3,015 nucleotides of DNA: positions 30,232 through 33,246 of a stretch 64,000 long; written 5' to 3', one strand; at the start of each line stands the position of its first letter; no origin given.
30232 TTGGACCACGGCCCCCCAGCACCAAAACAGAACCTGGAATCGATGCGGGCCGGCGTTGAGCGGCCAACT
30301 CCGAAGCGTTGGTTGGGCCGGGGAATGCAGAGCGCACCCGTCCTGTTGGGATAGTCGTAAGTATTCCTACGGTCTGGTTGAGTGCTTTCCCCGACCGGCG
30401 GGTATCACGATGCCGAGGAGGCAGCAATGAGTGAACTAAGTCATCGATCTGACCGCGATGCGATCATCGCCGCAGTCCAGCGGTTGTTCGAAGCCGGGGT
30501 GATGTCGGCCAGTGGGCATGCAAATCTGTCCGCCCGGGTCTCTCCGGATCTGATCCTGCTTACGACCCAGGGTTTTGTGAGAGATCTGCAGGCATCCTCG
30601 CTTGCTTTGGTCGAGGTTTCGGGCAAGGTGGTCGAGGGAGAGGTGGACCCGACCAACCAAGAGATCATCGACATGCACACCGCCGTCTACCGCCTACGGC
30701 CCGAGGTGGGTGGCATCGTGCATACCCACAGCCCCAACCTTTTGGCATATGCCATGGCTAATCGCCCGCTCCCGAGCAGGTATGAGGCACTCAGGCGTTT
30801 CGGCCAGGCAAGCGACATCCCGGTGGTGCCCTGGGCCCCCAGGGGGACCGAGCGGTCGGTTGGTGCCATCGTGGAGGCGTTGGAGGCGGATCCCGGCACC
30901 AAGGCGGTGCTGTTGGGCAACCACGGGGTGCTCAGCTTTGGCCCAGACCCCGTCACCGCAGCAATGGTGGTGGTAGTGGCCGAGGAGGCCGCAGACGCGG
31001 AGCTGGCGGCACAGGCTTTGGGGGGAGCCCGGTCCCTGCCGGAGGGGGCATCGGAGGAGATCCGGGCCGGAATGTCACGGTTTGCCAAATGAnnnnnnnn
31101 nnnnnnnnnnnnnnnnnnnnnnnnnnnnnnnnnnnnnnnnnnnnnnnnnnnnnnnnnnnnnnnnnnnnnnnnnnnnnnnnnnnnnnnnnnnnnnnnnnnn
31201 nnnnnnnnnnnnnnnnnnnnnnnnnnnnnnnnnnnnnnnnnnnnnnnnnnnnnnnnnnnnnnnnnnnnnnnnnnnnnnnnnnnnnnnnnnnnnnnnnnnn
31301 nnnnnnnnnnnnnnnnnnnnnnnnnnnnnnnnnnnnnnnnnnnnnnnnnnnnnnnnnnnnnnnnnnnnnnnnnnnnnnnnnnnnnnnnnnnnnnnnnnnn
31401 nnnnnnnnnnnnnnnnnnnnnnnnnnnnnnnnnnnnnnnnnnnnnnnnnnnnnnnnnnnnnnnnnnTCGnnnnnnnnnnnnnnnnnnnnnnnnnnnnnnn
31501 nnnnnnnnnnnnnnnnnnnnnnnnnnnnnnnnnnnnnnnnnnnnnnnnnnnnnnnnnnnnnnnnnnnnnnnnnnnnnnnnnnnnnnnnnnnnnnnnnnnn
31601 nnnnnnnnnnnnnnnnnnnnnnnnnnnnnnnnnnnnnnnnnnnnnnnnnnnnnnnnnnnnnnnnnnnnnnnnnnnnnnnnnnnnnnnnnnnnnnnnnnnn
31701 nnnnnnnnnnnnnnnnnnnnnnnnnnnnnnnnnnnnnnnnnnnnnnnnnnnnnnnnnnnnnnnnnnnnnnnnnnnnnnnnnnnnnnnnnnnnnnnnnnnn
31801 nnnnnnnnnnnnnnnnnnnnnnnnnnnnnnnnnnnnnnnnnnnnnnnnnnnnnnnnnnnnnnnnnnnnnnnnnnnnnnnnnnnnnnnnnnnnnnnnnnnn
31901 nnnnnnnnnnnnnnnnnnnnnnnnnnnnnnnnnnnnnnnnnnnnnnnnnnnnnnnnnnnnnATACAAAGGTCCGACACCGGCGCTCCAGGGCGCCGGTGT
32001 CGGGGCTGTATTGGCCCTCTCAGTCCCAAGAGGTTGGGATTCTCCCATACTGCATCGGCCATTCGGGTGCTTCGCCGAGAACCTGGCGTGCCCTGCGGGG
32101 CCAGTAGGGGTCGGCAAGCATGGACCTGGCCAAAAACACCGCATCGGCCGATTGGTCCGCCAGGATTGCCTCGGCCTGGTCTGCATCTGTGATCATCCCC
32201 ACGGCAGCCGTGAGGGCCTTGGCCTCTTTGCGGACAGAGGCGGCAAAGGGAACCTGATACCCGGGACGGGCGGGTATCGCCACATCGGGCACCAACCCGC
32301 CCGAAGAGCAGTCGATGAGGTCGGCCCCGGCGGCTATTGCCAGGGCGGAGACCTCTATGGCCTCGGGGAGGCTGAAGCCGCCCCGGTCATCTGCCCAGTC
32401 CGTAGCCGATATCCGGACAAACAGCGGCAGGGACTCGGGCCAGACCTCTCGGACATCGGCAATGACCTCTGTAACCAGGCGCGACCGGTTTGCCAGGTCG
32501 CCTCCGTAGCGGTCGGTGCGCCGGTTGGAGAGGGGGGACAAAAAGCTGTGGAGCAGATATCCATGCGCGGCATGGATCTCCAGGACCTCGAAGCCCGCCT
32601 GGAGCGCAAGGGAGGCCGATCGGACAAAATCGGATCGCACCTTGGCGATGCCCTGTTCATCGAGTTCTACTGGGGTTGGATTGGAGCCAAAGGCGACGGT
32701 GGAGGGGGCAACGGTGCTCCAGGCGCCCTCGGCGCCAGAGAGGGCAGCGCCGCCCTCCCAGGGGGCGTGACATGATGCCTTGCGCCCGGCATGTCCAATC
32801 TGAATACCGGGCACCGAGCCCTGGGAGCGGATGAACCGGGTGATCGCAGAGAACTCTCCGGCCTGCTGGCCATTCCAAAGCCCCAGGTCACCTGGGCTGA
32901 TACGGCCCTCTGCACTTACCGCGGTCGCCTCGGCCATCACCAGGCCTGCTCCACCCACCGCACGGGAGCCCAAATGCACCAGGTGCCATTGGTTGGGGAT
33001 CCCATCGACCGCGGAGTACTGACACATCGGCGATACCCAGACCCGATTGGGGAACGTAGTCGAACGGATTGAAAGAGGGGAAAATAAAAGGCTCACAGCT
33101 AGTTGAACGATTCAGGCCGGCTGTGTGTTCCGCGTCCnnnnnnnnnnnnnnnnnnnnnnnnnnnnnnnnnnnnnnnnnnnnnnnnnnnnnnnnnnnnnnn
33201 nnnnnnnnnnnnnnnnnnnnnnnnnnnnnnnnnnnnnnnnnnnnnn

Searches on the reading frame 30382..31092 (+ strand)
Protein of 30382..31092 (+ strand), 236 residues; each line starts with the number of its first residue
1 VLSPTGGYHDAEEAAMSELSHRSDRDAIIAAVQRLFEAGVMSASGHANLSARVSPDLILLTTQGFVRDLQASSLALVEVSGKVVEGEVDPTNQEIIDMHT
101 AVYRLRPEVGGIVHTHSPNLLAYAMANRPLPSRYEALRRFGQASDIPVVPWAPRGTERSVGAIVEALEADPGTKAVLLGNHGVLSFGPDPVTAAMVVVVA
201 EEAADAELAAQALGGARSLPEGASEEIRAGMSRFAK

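Call 39: search_protein_families(library=pfam, proteins=[window:30382-31092:+], max_evalue=0.000001)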
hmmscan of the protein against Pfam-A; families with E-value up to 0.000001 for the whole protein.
window:30382-31092:+ (236 aa): 1 family
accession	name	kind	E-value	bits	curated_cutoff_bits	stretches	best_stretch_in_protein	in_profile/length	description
PF00596.27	Aldolase_II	-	4.1e-34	118.5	22.2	1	28-206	3-181/183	Class II Aldolase and Adducin N-terminal domain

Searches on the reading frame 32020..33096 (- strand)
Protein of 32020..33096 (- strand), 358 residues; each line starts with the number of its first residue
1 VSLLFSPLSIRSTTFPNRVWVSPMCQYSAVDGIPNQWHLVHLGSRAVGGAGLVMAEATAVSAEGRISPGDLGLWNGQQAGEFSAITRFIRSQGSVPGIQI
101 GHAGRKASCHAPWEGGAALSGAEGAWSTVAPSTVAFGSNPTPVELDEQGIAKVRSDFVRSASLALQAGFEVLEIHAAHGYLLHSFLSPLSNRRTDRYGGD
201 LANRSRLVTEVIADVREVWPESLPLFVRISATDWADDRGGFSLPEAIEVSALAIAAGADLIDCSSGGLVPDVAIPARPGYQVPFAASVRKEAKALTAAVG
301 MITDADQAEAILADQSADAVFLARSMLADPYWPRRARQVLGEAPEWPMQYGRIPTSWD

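Call 39: search_protein_families(library=pfam, proteins=[window:32020-33096:-], max_evalue=0.000001)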
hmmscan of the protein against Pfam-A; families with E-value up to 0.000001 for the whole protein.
window:32020-33096:- (358 aa): 1 family
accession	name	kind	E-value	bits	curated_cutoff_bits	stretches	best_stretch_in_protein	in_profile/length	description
PF00724.26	Oxidored_FMN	-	3.3e-65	221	27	1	4-338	2-337/342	NADH:flavin oxidoreductase / NADH oxidase family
